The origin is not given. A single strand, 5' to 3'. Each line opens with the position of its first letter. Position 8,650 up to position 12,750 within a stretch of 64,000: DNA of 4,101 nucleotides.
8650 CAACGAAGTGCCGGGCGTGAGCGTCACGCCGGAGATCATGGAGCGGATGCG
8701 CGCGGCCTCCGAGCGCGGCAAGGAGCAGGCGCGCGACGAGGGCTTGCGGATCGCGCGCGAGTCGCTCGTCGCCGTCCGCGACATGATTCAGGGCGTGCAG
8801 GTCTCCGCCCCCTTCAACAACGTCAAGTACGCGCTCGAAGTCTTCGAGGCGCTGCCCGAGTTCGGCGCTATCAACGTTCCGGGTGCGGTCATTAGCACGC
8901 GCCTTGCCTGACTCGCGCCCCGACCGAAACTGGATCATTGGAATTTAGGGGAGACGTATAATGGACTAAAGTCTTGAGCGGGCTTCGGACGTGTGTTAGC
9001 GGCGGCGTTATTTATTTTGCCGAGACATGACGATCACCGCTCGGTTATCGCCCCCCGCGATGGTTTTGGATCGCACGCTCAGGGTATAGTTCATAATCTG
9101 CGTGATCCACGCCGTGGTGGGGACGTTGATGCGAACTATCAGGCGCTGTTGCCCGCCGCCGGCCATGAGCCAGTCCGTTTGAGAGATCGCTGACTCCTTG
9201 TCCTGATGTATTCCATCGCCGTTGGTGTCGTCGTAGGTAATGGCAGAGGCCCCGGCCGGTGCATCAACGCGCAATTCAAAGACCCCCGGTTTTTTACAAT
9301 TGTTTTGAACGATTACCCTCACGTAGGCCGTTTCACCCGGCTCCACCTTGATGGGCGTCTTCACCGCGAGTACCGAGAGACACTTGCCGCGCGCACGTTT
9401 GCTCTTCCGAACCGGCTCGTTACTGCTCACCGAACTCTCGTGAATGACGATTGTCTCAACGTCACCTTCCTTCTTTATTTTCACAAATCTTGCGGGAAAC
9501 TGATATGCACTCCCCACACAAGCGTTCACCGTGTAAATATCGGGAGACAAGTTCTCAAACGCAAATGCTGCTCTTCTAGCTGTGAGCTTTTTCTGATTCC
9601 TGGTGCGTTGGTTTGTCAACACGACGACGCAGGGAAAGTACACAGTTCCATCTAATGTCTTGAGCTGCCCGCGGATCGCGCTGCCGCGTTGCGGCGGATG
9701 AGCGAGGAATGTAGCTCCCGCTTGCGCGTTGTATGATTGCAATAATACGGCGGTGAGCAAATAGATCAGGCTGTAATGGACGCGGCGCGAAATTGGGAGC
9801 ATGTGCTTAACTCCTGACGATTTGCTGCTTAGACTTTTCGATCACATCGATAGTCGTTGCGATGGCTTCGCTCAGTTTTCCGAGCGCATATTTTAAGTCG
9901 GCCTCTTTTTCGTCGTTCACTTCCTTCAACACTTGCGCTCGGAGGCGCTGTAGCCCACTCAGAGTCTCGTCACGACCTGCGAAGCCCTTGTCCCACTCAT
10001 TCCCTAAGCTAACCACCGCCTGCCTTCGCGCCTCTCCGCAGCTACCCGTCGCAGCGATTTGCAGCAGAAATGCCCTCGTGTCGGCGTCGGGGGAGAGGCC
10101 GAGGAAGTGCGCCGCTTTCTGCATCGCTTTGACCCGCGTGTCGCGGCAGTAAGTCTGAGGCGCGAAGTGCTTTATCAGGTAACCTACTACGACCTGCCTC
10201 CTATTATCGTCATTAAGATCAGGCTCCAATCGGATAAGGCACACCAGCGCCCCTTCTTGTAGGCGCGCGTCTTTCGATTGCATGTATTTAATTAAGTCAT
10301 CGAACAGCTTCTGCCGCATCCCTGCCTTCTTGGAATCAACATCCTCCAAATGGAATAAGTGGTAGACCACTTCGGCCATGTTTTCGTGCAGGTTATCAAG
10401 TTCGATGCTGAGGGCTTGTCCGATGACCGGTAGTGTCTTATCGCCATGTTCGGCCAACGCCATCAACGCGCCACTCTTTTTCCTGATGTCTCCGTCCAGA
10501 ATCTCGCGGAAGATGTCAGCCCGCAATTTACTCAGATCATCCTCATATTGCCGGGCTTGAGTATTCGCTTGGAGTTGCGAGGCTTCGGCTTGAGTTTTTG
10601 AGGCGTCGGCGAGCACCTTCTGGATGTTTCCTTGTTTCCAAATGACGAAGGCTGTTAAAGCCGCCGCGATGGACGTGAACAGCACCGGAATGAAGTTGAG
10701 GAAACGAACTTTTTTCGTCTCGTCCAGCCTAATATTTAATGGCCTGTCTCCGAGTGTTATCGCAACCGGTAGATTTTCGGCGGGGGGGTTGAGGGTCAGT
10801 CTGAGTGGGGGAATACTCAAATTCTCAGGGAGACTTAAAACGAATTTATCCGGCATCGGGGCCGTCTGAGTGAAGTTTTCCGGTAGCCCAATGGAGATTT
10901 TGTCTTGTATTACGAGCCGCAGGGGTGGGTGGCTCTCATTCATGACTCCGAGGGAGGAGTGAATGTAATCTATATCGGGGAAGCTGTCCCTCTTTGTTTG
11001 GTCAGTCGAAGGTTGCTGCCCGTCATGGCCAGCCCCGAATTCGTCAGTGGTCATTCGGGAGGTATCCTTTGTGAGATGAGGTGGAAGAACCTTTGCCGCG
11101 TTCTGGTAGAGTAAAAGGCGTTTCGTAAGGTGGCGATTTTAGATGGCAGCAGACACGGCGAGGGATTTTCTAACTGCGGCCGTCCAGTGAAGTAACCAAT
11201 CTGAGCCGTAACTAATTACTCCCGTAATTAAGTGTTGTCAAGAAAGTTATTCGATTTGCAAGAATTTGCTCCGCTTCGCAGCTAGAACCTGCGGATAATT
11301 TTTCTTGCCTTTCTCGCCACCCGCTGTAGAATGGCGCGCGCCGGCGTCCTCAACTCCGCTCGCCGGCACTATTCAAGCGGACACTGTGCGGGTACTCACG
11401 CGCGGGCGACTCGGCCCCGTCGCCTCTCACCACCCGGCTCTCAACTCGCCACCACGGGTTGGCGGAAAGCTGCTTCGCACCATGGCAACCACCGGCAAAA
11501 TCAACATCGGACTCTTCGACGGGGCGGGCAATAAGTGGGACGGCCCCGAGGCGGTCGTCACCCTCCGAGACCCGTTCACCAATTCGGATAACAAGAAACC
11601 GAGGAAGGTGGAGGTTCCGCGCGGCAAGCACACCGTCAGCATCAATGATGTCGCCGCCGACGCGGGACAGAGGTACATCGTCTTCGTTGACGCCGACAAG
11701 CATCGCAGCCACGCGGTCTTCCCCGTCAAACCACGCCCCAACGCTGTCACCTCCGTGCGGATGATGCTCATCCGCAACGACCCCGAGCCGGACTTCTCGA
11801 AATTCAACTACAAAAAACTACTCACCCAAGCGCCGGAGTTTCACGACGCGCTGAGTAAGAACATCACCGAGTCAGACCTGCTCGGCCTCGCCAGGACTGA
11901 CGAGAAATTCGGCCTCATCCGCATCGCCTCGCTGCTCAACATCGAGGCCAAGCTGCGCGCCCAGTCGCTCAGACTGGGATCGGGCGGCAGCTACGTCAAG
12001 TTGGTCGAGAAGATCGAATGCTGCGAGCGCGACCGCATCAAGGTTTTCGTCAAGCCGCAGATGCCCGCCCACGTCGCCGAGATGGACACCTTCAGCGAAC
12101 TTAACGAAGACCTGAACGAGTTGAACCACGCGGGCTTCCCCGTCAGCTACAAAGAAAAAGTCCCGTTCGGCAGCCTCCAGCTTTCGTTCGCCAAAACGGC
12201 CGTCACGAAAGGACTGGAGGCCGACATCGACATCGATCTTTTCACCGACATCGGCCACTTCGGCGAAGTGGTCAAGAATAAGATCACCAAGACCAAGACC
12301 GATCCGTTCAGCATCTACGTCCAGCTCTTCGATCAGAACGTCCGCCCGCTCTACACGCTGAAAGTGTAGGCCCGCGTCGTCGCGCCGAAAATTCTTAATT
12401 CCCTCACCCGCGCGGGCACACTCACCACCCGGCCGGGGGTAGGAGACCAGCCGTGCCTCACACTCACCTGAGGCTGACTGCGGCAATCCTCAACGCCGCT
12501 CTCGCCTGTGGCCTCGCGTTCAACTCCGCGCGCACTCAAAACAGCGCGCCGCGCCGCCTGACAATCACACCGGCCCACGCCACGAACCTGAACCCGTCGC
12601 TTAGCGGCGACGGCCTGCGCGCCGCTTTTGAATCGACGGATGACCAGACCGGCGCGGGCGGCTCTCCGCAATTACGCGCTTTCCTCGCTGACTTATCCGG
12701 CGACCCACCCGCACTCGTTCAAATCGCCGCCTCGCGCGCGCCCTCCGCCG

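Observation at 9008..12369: A low-GC three-gene island of entirely unannotatable proteins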

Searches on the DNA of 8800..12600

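Call 30: search_rna_families(source=window, start=8800, end=12600, threshold=evalue, max_evalue=1)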
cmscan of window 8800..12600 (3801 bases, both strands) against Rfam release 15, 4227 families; matches with E-value up to 1: 0.
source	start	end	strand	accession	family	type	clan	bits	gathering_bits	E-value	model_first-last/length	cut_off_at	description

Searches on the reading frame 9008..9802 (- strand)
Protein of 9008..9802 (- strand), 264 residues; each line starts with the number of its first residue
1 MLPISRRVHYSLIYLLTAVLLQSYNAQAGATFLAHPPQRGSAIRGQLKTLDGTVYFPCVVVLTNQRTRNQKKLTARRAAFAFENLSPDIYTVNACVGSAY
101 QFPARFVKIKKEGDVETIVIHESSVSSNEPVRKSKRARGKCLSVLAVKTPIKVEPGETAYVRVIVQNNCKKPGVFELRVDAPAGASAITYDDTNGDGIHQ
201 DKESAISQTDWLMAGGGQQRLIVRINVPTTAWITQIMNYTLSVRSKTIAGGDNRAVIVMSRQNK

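Call 3: search_protein_families(library=pfam, proteins=[window:9008-9802:-], max_evalue=1)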
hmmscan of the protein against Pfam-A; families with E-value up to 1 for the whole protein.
window:9008-9802:- (264 aa): 3 families
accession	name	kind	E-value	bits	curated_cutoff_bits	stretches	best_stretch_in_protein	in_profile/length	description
PF09430.16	EMC7_beta-sandw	-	0.0024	18.5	26.6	1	56-155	8-96/122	ER membrane protein complex subunit 7, beta-sandwich domain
PF17210.9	SdrD_B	-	0.014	16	29.7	0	62-104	31-74/112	SdrD B-like domain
PF09478.16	CBM49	-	0.074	13.8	23.4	1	68-109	26-67/80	Carbohydrate binding domain CBM49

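Call 4: search_protein_families(library=padloc, proteins=[window:9008-9802:-], max_evalue=1)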
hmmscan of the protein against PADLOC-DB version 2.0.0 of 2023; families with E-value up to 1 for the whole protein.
window:9008-9802:- (264 aa): 0 families

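Call 5: search_protein_families(library=ncbifam, proteins=[window:9008-9802:-], max_evalue=1)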
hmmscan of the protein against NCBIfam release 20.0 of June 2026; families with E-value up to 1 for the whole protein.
window:9008-9802:- (264 aa): 1 family
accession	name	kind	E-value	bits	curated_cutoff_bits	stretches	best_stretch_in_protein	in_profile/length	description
NF047341.1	lactose_RbsR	equivalog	0.014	14.8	382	1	173-247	254-328/331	ribose utilization transcriptional repressor RbsR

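Call 11: find_homologous_proteins(query=window:9008-9802:-)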
Query window:9008-9802:- (264 aa): 1 proteins with E <= 0.001 among 769 candidates.
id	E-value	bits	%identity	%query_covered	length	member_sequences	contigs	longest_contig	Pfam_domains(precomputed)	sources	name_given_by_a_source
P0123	1.9e-170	583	100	100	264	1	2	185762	-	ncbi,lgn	-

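Call 78: search_solved_structures(query=A8, max_evalue=10, show_alignments=2)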
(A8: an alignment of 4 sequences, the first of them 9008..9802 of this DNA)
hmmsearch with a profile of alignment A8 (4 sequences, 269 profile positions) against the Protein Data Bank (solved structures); distinct sequences matched with E-value up to 10: 3.
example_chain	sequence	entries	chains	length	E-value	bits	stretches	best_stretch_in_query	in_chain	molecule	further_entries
3txa_A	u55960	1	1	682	0.24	13.6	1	62-120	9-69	Cell wall surface anchor family protein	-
7o7y_Ag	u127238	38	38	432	0.32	13.2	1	156-243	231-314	40S ribosomal protein S7 | eS7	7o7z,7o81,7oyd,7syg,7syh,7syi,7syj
9om3_A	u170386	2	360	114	1.3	11.3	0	38-85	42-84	C2-B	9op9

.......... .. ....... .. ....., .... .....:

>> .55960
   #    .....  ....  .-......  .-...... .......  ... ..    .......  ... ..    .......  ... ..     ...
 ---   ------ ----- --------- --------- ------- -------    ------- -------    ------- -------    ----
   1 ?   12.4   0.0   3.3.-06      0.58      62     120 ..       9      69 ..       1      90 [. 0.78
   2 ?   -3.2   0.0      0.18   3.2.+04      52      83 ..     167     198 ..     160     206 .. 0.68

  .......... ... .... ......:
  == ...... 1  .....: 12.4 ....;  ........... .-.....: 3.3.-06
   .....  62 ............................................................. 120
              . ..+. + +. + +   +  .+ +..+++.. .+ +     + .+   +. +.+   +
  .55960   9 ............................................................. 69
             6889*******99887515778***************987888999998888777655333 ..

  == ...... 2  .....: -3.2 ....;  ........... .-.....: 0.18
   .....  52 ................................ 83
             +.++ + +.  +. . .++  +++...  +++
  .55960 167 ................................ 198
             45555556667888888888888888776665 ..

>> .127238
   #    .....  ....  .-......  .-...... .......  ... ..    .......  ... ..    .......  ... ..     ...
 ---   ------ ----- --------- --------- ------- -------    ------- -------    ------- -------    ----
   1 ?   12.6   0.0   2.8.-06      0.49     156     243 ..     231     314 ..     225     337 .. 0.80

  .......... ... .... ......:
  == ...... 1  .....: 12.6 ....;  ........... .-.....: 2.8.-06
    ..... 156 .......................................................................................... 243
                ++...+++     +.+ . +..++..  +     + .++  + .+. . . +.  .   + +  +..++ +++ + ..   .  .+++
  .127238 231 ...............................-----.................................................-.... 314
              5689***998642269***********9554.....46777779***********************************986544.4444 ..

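Call 80: search_protein_families(library=phrogs, proteins=[window:9008-9802:-], max_evalue=0.1)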
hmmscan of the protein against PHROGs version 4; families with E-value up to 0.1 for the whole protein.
window:9008-9802:- (264 aa): 0 families
